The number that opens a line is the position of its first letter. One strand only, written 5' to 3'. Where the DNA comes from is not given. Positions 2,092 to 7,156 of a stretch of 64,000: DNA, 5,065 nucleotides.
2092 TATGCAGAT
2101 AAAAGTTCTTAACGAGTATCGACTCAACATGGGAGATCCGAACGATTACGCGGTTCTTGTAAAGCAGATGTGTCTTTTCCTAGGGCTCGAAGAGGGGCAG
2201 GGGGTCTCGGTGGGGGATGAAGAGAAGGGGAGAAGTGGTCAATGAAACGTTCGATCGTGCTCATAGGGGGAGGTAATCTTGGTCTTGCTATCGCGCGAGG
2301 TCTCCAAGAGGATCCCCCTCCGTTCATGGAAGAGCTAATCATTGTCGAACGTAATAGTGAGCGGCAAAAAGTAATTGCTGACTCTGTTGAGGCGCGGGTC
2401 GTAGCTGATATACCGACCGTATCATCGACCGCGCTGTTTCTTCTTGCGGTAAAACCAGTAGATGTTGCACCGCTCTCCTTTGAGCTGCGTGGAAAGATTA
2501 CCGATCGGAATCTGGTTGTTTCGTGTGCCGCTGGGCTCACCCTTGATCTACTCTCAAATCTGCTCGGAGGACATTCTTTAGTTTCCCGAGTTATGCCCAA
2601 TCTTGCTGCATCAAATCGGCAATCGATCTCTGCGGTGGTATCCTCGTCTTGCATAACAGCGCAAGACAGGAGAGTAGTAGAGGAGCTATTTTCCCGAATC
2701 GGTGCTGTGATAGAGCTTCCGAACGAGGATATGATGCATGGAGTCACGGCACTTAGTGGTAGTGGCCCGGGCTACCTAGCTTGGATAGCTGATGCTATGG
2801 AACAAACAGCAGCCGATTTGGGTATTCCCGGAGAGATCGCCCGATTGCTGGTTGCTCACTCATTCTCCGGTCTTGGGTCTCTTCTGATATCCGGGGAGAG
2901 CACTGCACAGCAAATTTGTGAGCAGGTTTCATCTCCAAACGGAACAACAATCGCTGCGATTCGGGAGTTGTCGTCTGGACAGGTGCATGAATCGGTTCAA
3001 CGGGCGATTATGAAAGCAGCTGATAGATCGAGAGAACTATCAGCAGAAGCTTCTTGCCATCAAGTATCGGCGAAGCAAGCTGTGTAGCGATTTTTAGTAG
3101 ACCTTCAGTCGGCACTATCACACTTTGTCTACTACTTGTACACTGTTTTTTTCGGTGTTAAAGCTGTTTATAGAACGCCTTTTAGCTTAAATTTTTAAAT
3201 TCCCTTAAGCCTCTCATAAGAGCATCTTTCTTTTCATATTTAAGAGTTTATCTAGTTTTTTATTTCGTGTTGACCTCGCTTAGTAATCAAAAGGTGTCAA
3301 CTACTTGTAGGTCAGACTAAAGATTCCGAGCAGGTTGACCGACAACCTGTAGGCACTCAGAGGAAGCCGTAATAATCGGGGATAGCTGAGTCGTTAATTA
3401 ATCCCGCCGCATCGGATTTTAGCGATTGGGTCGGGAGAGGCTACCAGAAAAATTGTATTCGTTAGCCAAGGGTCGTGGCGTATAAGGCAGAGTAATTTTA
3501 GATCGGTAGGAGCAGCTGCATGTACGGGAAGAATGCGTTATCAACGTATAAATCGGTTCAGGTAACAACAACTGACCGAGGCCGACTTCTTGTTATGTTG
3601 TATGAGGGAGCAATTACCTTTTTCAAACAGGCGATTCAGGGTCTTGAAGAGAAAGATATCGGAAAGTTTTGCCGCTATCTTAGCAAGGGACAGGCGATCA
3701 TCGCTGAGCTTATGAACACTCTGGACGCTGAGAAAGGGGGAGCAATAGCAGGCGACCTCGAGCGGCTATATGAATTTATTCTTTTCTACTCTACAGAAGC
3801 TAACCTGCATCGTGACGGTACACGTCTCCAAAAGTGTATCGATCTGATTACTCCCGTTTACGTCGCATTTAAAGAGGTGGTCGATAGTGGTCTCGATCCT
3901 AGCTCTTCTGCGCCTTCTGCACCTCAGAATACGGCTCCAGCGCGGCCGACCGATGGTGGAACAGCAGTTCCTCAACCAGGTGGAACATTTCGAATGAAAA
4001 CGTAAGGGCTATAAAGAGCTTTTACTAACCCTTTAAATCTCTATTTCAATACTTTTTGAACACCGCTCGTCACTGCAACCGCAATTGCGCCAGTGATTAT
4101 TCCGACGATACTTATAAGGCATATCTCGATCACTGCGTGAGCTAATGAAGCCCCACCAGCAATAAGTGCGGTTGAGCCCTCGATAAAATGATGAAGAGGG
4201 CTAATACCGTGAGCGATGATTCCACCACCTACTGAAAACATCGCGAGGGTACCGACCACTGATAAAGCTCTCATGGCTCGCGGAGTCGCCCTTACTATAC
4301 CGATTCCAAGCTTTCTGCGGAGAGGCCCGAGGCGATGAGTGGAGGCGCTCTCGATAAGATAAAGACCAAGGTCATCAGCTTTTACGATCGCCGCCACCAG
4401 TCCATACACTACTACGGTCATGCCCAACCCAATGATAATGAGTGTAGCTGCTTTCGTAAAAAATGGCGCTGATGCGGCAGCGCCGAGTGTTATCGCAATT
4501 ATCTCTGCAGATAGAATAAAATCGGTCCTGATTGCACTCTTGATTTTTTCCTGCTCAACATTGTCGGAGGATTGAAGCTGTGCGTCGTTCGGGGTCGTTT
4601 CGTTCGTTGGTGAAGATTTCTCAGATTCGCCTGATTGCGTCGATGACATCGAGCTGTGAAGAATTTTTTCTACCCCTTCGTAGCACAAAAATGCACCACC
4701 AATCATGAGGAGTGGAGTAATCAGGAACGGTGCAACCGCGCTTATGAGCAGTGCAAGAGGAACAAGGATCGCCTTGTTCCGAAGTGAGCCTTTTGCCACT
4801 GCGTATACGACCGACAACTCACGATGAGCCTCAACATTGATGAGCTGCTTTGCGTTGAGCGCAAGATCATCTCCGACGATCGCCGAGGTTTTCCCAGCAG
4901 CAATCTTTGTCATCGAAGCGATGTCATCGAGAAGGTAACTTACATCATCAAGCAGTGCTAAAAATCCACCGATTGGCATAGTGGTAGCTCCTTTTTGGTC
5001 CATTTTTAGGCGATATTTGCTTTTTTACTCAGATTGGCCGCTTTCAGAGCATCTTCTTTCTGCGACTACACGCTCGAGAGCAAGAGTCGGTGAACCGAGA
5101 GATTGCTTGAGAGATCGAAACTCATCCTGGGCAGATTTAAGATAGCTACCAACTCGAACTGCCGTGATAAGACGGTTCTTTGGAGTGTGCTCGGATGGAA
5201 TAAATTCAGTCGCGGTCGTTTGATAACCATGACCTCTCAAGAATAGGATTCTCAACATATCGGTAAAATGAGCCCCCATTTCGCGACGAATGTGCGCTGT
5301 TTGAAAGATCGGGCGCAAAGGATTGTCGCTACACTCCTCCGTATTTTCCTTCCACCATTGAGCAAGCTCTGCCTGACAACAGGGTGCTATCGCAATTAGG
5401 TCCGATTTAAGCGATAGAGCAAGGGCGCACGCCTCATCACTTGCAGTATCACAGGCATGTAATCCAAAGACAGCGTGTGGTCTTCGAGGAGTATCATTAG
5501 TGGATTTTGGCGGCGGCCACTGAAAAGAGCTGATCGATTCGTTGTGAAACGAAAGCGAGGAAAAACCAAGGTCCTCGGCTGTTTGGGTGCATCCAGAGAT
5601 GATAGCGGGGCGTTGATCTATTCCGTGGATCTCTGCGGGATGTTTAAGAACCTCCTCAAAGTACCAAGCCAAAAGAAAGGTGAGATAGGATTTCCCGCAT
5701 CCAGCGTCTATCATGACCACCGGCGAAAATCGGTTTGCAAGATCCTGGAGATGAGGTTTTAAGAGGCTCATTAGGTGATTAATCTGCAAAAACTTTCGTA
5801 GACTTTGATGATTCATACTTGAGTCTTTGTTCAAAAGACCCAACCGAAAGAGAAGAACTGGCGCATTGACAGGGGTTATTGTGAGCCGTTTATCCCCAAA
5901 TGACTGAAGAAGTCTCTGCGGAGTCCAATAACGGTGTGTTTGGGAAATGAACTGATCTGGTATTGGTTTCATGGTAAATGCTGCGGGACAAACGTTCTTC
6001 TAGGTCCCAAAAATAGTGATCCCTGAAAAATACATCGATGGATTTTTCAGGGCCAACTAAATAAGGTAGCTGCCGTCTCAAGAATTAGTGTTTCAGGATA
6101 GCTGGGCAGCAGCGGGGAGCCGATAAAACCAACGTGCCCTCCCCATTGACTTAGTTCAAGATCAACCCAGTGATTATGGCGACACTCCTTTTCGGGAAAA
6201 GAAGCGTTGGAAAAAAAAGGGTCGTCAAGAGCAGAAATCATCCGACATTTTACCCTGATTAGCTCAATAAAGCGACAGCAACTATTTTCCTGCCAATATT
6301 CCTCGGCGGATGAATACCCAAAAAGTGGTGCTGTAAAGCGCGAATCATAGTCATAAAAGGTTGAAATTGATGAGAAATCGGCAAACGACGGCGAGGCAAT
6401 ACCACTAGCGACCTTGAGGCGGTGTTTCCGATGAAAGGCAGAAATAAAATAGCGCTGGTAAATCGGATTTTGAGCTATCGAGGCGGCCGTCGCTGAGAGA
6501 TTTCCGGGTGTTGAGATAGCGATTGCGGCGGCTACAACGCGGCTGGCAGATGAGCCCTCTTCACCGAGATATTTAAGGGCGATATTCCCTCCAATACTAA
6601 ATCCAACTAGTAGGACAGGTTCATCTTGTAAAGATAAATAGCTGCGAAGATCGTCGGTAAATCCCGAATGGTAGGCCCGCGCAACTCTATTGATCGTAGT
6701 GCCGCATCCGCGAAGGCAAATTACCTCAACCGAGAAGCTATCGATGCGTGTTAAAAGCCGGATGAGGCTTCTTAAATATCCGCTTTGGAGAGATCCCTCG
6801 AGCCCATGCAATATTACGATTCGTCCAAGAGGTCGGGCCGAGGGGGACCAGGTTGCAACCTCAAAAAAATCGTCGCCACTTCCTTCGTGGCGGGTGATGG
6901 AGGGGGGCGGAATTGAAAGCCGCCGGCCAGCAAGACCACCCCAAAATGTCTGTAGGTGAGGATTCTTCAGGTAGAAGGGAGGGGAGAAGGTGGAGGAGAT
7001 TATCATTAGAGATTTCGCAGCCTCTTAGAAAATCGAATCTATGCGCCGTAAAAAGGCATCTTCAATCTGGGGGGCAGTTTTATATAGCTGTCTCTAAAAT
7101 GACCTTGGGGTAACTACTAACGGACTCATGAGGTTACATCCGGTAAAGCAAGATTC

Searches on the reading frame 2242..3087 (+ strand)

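Call 90: search_protein_families(library=pfam, proteins=[window:2242-3087:+], max_evalue=0.001)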
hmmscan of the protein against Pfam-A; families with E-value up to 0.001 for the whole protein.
window:2242-3087:+ (281 aa): 2 families
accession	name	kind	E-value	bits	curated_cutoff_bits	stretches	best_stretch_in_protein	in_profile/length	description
PF14748.11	P5CR_dimer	-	9.5e-28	97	25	1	162-266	1-105/105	Pyrroline-5-carboxylate reductase dimerisation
PF03807.23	F420_oxidored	-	1.9e-09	38.4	21.6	1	5-98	2-94/94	NADP oxidoreductase coenzyme F420-dependent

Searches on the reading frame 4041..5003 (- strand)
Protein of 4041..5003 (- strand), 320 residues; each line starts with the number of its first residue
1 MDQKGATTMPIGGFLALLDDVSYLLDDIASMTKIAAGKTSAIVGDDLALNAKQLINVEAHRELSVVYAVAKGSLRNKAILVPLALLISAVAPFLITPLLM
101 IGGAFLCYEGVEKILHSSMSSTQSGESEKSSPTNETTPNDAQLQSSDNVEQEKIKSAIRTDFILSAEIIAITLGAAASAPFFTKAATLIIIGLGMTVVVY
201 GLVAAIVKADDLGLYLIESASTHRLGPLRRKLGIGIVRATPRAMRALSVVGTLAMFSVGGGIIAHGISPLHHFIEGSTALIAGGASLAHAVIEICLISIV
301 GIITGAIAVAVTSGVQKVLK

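Call 90: search_protein_families(library=pfam, proteins=[window:4041-5003:-], max_evalue=0.001)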
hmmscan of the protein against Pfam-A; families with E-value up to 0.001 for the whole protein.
window:4041-5003:- (320 aa): 1 family
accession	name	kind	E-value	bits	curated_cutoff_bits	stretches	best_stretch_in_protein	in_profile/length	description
PF05661.17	DUF808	-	5.8e-97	324.9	28.4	1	13-311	2-302/302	Protein of unknown function (DUF808)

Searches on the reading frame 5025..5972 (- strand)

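Call 90: search_protein_families(library=pfam, proteins=[window:5025-5972:-], max_evalue=0.001)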
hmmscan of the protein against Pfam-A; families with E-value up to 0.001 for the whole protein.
window:5025-5972:- (315 aa): 2 families
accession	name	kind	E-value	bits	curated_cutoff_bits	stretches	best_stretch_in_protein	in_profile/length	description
PF13679.12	Methyltransf_32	-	2e-33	115.8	27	1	59-205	1-142/143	Methyltransferase domain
PF13847.12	Methyltransf_31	-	9.4e-11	42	27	1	86-153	6-71/145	Methyltransferase domain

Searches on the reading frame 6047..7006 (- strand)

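Call 90: search_protein_families(library=pfam, proteins=[window:6047-7006:-], max_evalue=0.001)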
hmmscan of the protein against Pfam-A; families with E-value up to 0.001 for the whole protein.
window:6047-7006:- (319 aa): 3 families
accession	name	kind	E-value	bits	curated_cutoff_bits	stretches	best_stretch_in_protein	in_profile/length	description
PF00561.26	Abhydrolase_1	-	2.3e-09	37.7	25.8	1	62-266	2-214/245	alpha/beta hydrolase fold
PF12697.13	Abhydrolase_6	-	8.3e-08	33.6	26.3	1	63-210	1-122/217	Alpha/beta hydrolase family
PF12146.15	Hydrolase_4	-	0.00012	21.9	27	1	59-171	3-118/239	Serine aminopeptidase, S33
